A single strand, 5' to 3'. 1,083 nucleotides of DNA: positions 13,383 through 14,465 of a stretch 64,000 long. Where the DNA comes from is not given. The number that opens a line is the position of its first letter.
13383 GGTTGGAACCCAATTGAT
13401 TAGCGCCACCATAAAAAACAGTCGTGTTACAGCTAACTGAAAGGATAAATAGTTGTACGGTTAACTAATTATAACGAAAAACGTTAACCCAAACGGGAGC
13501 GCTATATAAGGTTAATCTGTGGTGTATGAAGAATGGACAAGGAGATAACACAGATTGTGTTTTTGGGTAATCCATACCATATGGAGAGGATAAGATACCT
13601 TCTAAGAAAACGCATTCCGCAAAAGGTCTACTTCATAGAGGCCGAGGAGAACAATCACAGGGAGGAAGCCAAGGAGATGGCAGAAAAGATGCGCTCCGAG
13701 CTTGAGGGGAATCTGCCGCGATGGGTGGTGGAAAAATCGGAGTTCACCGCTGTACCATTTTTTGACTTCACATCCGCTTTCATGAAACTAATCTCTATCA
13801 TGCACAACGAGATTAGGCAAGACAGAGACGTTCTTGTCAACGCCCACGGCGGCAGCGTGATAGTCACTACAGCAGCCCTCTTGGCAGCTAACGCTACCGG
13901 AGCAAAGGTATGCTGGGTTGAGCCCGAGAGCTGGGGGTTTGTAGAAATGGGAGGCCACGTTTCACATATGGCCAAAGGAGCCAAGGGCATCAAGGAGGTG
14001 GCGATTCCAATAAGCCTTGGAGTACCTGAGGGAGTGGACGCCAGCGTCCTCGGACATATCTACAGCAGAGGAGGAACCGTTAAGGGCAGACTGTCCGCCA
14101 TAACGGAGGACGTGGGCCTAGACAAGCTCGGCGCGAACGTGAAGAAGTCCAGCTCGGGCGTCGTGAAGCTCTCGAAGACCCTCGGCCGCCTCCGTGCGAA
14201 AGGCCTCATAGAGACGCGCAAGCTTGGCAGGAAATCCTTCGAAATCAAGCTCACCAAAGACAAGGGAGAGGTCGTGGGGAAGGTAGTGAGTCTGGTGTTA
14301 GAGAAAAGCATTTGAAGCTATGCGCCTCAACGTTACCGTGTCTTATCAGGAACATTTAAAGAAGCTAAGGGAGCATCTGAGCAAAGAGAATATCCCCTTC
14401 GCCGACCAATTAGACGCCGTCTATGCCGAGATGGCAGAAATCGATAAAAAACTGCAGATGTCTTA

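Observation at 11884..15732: Candidate uncharacterised module: four SD-led micro-ORFs plus an NTase/HEPN-like protein, divergent from a Csa3/CARF-like regulator and an NTP-transferase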

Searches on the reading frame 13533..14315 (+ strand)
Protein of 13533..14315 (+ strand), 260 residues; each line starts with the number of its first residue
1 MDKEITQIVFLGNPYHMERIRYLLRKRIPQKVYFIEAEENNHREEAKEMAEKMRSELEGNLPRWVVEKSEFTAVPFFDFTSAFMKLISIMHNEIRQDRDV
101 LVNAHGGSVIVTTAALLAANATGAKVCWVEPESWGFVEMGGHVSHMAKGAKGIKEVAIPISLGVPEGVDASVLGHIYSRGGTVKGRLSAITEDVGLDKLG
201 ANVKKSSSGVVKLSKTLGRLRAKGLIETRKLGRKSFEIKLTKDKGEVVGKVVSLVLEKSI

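Call 6: search_protein_families(library=pfam, max_evalue=1, proteins=[window:13533-14315:+])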
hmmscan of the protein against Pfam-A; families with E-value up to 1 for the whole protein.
window:13533-14315:+ (260 aa): 4 families
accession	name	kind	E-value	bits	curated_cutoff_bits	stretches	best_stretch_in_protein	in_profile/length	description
PF19810.5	HFX_2341_N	-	3.6e-11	44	30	1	7-133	3-119/120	HFX_2341-like, N-terminal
PF09651.16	Cas_APE2256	-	0.0041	17.4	24.8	1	65-129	55-123/136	CRISPR-associated protein (Cas_APE2256)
PF22665.2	DUF6293_C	-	0.021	15.7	27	1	166-242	11-92/101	DUF6293 C-terminal winged helix domain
PF13545.12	HTH_Crp_2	-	0.19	12.1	27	1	212-238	38-61/70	Crp-like helix-turn-helix domain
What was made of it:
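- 13533..14315 (+): HFX260: Csa3/HFX_2341-like CARF plus winged-helix transcription regulator. Weak PF22665 winged-helix and Cas_APE2256 hits (call 6).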

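Call 7: search_protein_families(library=ncbifam, max_evalue=1, proteins=[window:13533-14315:+])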
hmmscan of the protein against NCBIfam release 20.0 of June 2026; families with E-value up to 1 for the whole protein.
window:13533-14315:+ (260 aa): 1 family
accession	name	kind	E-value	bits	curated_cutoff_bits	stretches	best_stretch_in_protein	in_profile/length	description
TIGR01884.1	cas_HTH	subfamily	0.00019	20.9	60.2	1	28-134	22-123/202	CRISPR-associated CARF protein Csa3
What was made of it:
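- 13533..14315 (+): TIGR01884 Csa3 is weak (call 7).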

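Call 16: search_protein_families(library=padloc, max_evalue=1, proteins=[window:13533-14315:+])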
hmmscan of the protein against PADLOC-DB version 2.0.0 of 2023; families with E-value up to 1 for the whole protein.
window:13533-14315:+ (260 aa): 28 families (the best 25 are shown)
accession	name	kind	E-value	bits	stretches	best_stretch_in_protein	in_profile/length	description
PDLC01847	CARF3--CARF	-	1.6e-13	48.8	1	7-246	8-229/239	-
PDLC01862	CARF3--CARF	-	4.9e-10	37.3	1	4-241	2-220/233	-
PDLC01856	CARF3--CARF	-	1.1e-09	36.5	1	71-132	46-106/194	-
PDLC01861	CARF3--CARF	-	1.3e-08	32.5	1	29-252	29-256/260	-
PDLC01871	CARF3--CARF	-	7.2e-08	30.3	1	13-130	11-127/261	-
PDLC01866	CARF3--CARF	-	1.2e-07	30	1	51-129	37-112/207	-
PDLC01879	CARF3--CARF_TM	-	3.5e-06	24.8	1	26-248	39-216/222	-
PDLC01868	CARF3--CARF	-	3.8e-06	24.6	1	30-242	28-209/218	-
PDLC01865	CARF3--CARF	-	7.1e-06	23.8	1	48-130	51-126/215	-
PDLC01846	CARF3--CARF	-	1.4e-05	22.7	1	30-109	27-105/289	-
PDLC01877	CARF3--CARF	-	4e-05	21.5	1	68-134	67-133/252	-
PDLC01434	CasR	-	7.1e-05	20.8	1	15-140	9-120/191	"CAS-I,CAS-II,CAS-III,CAS-IV,CAS-V,CAS-VI; associated_signaling"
PDLC01794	CARF1--CARF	-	0.00028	18.8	1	19-123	15-115/168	-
PDLC01876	CARF3--CARF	-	0.00033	17.9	1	20-134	19-135/277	-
PDLC01634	Csm6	-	0.00041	18.6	1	60-129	50-117/130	CAS-III; associated_signaling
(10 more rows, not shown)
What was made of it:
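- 13533..14315 (+): PADLOC CARF3 model, E = 1.6e-13, residues 7-246 (call 16).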

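Call 17: search_protein_families(library=phrogs, max_evalue=1, proteins=[window:13533-14315:+])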
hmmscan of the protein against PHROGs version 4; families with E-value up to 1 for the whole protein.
window:13533-14315:+ (260 aa): 0 families

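Call 19: find_homologous_proteins(query=window:13533-14315:+, max_evalue=0.001)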
Query window:13533-14315:+ (260 aa): 12 proteins with E <= 0.001 among 2306 candidates.
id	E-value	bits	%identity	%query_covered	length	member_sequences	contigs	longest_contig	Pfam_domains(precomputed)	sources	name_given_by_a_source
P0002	2.0e-164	563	100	100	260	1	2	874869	PF19810.6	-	-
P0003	1.3e-63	233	47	97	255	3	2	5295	PF19810.6,PF22665.4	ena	-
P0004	3.8e-61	225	46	97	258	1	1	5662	PF19810.6,PF22665.4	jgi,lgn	jgi:hypothetical protein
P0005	4.2e-61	225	43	98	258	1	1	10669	PF19810.6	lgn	-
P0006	8.0e-61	224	43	98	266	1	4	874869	PF19810.6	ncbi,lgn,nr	ncbi:MAG: hypothetical protein HYS81_03325 [Candidatus Aenigmatarchaeota archaeon]|nr:MAG: hypotheti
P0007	8.3e-61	224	46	96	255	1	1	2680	PF19810.6,PF22665.4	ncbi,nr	ncbi:MAG: hypothetical protein GOV02_02760 [Candidatus Aenigmarchaeota archaeon]|nr:hypothetical pro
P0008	5.3e-60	221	45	97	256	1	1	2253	PF19810.6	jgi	jgi:hypothetical protein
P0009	2.8e-59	219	45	97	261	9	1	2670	PF19810.6,PF22665.4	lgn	-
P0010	3.7e-57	212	45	98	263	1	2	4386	PF19810.6,PF22665.4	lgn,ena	-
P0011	5.5e-53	198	39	98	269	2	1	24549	PF19810.6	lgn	-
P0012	8.5e-50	188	39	97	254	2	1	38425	PF19810.6,PF22665.4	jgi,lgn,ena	-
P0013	3.0e-40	157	35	98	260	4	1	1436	PF19810.6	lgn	-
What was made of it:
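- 13533..14315 (+): Eleven homologues at 35-47% identity; the only two with organism names are Aenigmatarchaeota MAGs (call 19).
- On Csa3/HFX_2341-like CARF-wHTH regulator: PF22665 is weak in the window protein (E = 0.021) but recorded for 6 of 11 homologues (calls 6, 16, 19).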

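Call 21: find_encoding_contigs(protein=P0006, flank=8000, max_places=4)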
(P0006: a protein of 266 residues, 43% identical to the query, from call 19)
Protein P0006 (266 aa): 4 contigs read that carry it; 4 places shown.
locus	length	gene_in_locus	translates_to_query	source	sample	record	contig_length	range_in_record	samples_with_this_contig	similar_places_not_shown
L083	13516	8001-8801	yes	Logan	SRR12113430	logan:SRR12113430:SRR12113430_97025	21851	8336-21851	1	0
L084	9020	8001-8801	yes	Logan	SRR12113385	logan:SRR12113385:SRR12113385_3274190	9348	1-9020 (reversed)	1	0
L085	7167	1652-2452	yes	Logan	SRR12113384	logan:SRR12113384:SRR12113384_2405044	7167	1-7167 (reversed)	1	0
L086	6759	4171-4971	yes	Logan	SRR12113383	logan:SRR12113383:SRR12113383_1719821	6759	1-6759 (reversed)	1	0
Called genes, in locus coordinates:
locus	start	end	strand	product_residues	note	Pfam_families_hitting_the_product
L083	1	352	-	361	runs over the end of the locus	-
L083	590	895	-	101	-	-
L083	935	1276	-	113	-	PF11950:DUF3467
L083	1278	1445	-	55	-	-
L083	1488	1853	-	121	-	-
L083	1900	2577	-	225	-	-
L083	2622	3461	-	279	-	PF01435:Peptidase_M48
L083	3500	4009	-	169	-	PF13189:Cytidylate_kin2 (faint), PF13238:AAA_18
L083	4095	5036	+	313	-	PF03215:Rad17 (weak), PF05496:RuvB_N (weak), PF13173:AAA_14 (faint), PF25199:nSTAND_NTPase5 (weak), PF00004:AAA, PF13177:DNA_pol3_delta2, PF25361:AAA_lid_RFC1 (weak), PF08542:Rep_fac_C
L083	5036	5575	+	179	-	-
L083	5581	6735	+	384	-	PF00004:AAA, PF21960:RCF1-5-like_lid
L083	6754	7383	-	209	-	-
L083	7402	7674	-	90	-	-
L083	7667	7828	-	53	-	-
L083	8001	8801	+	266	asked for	PF19810:HFX_2341_N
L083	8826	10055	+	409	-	PF12804:NTP_transf_3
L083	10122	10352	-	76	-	PF06150:ChaB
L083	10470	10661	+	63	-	-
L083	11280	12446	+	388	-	PF22660:RS_preATP-grasp-like, PF02222:ATP-grasp, PF02655:ATP-grasp_3 (weak), PF07478:Dala_Dala_lig_C (weak), PF17769:PurK_C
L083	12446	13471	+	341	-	PF00731:AIRC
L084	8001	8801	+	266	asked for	PF19810:HFX_2341_N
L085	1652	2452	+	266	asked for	PF19810:HFX_2341_N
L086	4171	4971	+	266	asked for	PF19810:HFX_2341_N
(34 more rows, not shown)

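Call 22: find_encoding_contigs(protein=P0012, flank=8000, max_places=3)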
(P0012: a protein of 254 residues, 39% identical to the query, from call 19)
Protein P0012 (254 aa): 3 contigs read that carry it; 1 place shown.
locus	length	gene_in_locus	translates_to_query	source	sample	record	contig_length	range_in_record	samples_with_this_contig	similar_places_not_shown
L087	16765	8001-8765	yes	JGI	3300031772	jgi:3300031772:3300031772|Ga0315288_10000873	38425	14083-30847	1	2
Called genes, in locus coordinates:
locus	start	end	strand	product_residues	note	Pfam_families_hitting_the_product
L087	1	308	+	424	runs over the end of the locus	PF00009:GTP_EFTU, PF01926:MMR_HSR1 (weak), PF03143:GTP_EFTU_D3, PF22594:GTP-eEF1A_C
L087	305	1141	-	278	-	PF03437:BtpA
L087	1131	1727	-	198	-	PF00702:Hydrolase, PF13419:HAD_2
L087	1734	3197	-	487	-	PF00591:Glycos_transf_3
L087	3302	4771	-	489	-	PF00282:Pyridoxal_deC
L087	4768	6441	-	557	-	-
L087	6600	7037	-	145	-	PF01022:HTH_5 (weak), PF01047:MarR (faint), PF01978:TrmB, PF09339:HTH_IclR (weak), PF12840:HTH_20, PF13404:HTH_AsnC-type, PF13412:HTH_24, PF01037:AsnC_trans_reg (weak)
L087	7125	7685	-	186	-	PF01978:TrmB (faint), PF12802:MarR_2 (weak), PF01047:MarR (faint), PF13412:HTH_24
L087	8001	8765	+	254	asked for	PF19810:HFX_2341_N, PF22665:WHD_DUF6293 (weak)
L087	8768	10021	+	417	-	PF00483:NTP_transferase, PF12804:NTP_transf_3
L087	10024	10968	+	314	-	-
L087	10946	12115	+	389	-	-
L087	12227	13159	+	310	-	PF00293:NUDIX (weak)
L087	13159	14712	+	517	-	PF12804:NTP_transf_3 (weak)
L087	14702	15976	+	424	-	PF12804:NTP_transf_3 (weak)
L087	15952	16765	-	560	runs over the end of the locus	PF03484:B5, PF17759:tRNA_synthFbeta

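Call 23: find_encoding_contigs(protein=P0011, flank=8000, max_places=3)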
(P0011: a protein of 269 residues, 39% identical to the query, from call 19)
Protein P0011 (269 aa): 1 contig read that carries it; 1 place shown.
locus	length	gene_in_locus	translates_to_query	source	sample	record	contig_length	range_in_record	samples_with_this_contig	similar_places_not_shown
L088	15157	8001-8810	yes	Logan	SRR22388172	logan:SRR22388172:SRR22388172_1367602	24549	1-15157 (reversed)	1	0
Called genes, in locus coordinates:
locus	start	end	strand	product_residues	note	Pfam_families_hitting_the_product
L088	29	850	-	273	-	-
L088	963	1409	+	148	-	PF00334:NDK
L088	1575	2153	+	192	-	PF01725:Ham1p_like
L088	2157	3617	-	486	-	PF13522:GATase_6, PF13537:GATase_7, PF00733:Asn_synthase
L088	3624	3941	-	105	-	-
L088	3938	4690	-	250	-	PF06508:QueC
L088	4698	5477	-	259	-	PF06508:QueC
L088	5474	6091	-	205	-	PF00303:Thymidylat_synt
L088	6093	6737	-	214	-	PF22769:DCD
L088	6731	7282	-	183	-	PF13207:AAA_17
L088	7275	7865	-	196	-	PF01725:Ham1p_like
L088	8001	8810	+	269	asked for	PF19810:HFX_2341_N (weak)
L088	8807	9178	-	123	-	-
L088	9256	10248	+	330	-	PF02016:Peptidase_S66, PF17676:Peptidase_S66C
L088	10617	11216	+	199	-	-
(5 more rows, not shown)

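Call 25: find_encoding_contigs(protein=P0005, flank=8000, max_places=3)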
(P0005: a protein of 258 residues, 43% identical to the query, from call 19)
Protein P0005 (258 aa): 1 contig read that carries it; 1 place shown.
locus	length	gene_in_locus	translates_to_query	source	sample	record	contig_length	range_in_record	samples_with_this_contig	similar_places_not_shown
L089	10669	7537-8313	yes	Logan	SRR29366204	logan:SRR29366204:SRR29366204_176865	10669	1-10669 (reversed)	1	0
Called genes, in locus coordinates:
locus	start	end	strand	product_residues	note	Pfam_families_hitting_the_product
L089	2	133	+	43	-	?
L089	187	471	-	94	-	-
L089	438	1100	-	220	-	PF22175:Ogg-HhH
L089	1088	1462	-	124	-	PF06397:Desulfoferrod_N, PF01880:Desulfoferrodox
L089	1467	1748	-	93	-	PF22277:EncFtn-like, PF02915:Rubrerythrin, PF09537:DUF2383 (weak)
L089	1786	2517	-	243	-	PF02535:Zip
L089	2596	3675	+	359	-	-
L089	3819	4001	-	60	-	-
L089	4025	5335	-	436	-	PF04055:Radical_SAM, PF13353:Fer4_12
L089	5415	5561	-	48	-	-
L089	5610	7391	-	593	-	-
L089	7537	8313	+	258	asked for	PF19810:HFX_2341_N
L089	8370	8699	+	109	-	PF01870:Hjc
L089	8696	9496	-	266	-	-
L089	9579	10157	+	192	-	-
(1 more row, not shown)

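Call 26: find_encoding_contigs(protein=P0004, flank=8000, max_places=3)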
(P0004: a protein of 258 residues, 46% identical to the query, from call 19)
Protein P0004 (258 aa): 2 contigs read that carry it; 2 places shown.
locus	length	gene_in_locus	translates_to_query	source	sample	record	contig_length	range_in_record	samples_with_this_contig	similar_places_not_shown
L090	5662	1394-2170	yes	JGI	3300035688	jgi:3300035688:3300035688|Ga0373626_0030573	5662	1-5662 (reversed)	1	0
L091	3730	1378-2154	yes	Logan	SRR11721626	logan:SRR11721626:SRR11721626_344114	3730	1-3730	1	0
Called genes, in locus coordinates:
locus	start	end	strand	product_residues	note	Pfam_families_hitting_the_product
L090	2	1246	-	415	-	?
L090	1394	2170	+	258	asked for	PF19810:HFX_2341_N, PF22665:WHD_DUF6293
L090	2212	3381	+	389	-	-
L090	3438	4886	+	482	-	PF12804:NTP_transf_3 (weak)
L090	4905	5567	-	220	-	PF00702:Hydrolase, PF13419:HAD_2, PF13242:Hydrolase_like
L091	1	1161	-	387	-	?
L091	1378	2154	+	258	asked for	PF19810:HFX_2341_N, PF22665:WHD_DUF6293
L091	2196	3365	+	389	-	-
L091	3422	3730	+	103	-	?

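Call 27: find_encoding_contigs(protein=P0003, flank=8000, max_places=3)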
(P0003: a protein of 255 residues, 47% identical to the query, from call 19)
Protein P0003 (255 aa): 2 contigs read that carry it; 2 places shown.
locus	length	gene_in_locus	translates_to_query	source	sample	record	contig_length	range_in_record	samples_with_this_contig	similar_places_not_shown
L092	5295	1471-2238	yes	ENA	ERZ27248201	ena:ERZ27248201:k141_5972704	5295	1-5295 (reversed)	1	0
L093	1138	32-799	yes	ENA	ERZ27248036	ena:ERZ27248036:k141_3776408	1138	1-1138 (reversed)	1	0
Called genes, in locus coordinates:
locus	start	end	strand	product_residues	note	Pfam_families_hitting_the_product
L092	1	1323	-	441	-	?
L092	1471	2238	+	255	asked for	PF19810:HFX_2341_N, PF22665:WHD_DUF6293 (weak)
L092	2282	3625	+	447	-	-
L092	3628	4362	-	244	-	-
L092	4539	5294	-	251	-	?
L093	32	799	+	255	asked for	PF19810:HFX_2341_N, PF22665:WHD_DUF6293 (weak)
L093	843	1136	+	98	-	?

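Call 62: search_protein_families(library=pfam, max_evalue=1, proteins=[L083:8826-10055:+, L090:2212-3381:+, L090:3438-4886:+, L092:2282-3625:+, L083:6754-7383:-])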
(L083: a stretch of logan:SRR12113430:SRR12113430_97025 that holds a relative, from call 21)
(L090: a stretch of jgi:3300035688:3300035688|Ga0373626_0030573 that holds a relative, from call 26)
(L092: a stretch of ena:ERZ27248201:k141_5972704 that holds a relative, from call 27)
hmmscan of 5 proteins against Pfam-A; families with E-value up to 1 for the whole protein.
L083:8826-10055:+ (409 aa): 1 family
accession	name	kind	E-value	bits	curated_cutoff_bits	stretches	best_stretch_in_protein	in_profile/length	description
PF12804.13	NTP_transf_3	-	7.1e-09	36.5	27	1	9-154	1-96/160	MobA-like NTP transferase domain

L090:2212-3381:+ (389 aa): 3 families
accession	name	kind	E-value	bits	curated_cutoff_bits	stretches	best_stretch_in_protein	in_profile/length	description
PF12804.13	NTP_transf_3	-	3.3e-05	24.6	27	1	128-286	5-108/160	MobA-like NTP transferase domain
PF04361.18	DUF494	-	0.0034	17.7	22.6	1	51-100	41-88/153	Protein of unknown function (DUF494)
PF13713.11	BRX_N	-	0.19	11.9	24.5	1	227-237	15-25/37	Transcription factor BRX N-terminal domain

L090:3438-4886:+ (482 aa): 1 family
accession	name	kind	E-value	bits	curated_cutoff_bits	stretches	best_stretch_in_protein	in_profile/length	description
PF12804.13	NTP_transf_3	-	2.7e-07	31.3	27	1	52-100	2-47/160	MobA-like NTP transferase domain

L092:2282-3625:+ (447 aa): 1 family
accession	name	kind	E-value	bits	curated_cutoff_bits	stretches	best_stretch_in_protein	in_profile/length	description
PF12804.13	NTP_transf_3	-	6.2e-05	23.7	27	1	47-103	2-46/160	MobA-like NTP transferase domain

L083:6754-7383:- (209 aa): 1 family
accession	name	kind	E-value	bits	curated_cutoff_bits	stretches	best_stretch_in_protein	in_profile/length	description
PF20528.3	DUF6743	-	0.1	13.1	27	1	39-95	20-71/78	Domain of unknown function (DUF6743)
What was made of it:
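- The HFX-like gene is followed by an NTP_transf_3-like gene in the window, L083-86, L087, L090/91 and L092, which is 5 of 7 distinct loci (calls 21, 22, 26, 27, 62).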

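Call 69: search_solved_structures(query=A3, max_evalue=1, show_alignments=1)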
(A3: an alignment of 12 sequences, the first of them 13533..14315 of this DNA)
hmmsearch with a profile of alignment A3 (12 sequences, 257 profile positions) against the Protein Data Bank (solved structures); distinct sequences matched with E-value up to 1: 2.
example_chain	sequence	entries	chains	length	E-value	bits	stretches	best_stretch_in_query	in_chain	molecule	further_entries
7pq2_AAA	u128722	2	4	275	0.54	13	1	48-136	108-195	CRISPR-associated protein, APE2256 family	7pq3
7pq6_AAA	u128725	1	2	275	0.55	13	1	48-136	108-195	CRISPR-associated protein, APE2256 family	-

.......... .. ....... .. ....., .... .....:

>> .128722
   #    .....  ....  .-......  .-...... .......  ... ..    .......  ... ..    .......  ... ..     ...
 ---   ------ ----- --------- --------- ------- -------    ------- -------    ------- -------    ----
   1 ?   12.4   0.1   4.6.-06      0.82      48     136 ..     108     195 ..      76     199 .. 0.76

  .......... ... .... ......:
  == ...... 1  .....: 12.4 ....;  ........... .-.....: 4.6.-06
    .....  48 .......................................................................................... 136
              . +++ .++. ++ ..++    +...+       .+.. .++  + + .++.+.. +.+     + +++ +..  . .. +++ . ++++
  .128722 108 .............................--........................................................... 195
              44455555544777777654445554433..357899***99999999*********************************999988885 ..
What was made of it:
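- Closest known: Csa3 / HFX_2341 family of CARF-wHTH transcription regulators. Different: The sequence match to solved CARF proteins is marginal (E = 0.5, call 69).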
